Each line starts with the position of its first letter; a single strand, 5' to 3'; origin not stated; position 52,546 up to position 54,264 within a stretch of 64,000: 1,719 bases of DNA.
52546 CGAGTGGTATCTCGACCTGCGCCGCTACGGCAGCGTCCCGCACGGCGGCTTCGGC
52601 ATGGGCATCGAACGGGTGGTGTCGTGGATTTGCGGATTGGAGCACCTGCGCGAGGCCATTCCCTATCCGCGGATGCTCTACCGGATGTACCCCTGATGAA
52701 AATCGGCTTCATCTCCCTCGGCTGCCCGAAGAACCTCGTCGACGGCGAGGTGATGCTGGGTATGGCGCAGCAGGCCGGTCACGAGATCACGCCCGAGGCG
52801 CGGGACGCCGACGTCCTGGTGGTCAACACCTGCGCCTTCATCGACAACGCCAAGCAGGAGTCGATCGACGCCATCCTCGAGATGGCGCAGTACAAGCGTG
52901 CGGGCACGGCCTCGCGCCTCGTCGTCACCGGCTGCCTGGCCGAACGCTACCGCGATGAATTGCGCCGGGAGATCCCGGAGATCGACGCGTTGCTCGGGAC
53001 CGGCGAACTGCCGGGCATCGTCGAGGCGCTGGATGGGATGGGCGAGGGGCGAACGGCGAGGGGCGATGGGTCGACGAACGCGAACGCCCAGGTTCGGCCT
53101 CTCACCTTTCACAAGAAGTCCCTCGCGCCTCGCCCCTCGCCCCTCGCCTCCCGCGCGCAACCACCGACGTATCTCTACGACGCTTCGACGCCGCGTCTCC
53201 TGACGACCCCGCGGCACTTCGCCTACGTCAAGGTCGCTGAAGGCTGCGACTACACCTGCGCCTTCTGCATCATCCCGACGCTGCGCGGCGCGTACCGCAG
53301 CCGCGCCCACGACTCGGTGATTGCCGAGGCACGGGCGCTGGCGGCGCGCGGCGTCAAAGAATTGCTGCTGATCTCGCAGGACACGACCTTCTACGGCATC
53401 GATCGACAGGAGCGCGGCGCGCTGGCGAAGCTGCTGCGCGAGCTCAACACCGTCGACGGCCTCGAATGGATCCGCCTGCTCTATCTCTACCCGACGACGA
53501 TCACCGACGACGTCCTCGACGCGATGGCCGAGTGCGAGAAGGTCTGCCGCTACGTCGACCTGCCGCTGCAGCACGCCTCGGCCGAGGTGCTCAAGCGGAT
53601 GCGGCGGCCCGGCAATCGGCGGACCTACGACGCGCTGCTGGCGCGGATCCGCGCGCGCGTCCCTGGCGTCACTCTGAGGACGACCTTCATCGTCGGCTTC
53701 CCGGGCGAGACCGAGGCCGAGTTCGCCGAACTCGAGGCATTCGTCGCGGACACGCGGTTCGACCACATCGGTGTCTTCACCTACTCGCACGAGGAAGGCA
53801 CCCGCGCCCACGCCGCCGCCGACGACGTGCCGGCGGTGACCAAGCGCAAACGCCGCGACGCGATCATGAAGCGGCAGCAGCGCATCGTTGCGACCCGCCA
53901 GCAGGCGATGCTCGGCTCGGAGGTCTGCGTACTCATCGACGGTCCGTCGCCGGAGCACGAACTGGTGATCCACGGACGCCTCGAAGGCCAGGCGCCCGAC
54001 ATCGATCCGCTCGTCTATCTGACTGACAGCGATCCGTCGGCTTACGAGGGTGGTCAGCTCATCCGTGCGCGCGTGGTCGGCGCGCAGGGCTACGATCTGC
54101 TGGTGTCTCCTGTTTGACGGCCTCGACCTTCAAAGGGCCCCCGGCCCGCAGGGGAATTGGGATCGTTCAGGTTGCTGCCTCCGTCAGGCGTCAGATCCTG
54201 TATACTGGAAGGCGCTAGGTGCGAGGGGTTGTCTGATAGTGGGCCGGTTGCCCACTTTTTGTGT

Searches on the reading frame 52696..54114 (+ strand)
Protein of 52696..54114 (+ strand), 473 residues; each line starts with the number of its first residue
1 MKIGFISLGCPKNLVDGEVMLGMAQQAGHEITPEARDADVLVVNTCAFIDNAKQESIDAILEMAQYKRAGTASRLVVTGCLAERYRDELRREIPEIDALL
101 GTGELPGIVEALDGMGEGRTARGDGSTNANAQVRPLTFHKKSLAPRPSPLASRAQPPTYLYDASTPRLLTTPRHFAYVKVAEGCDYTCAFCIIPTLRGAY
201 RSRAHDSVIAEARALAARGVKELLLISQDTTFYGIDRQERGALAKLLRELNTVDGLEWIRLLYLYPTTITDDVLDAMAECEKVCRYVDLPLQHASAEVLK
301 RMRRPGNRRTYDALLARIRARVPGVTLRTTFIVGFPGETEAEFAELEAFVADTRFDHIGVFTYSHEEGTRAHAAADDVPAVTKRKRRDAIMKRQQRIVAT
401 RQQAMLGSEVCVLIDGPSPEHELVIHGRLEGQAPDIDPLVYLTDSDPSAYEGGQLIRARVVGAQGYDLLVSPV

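Call 50: find_homologous_proteins(query=window:52696-54114:+, max_evalue=1e-30)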
Query seq(473 aa) (473 aa): 8000 proteins with E <= 1e-30 among 8000 candidates; the best 120 are listed.
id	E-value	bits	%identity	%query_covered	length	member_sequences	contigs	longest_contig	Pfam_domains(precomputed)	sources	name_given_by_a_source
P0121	8.5e-296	999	96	100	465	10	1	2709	PF04055.28,PF00919.27,PF18693.8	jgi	jgi:ribosomal protein S12 methylthiotransferase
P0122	3.5e-261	885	82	100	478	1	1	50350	PF04055.28,PF00919.27,PF18693.8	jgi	jgi:ribosomal protein S12 methylthiotransferase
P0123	1.2e-258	876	82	100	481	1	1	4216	PF04055.28,PF00919.27,PF18693.8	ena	-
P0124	2.1e-258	876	82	100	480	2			PF04055.28,PF00919.27,PF18693.8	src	-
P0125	3.0e-255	865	82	100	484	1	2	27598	PF04055.28,PF00919.27,PF18693.8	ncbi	-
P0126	3.4e-255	865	81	100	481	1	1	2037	PF04055.28,PF00919.27,PF18693.8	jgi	jgi:ribosomal protein S12 methylthiotransferase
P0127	5.7e-255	864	81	100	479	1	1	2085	PF04055.28,PF00919.27,PF18693.8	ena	-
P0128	9.6e-253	857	80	100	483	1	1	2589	PF04055.28,PF00919.27,PF18693.8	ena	-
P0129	4.6e-252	855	81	100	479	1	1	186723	PF04055.28,PF00919.27,PF18693.8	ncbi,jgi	ncbi:MAG TPA: 30S ribosomal protein S12 methylthiotransferase RimO [Vicinamibacterales bacterium]|jg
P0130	5.7e-252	854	81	100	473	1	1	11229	PF04055.28,PF00919.27,PF18693.8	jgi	jgi:ribosomal protein S12 methylthiotransferase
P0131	3.6e-251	852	79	100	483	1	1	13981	PF04055.28,PF00919.27,PF18693.8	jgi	jgi:ribosomal protein S12 methylthiotransferase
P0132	3.9e-251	852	79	100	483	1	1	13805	PF04055.28,PF00919.27,PF18693.8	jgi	jgi:ribosomal protein S12 methylthiotransferase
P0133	1.9e-250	849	81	100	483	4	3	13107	PF04055.28,PF00919.27,PF18693.8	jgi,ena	-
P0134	2.0e-250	849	81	100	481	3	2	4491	PF04055.28,PF00919.27,PF18693.8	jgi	jgi:ribosomal protein S12 methylthiotransferase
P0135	3.9e-250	848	80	100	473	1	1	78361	PF04055.28,PF00919.27,PF18693.8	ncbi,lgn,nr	ncbi:MAG TPA: 30S ribosomal protein S12 methylthiotransferase RimO [Vicinamibacterales bacterium]|nr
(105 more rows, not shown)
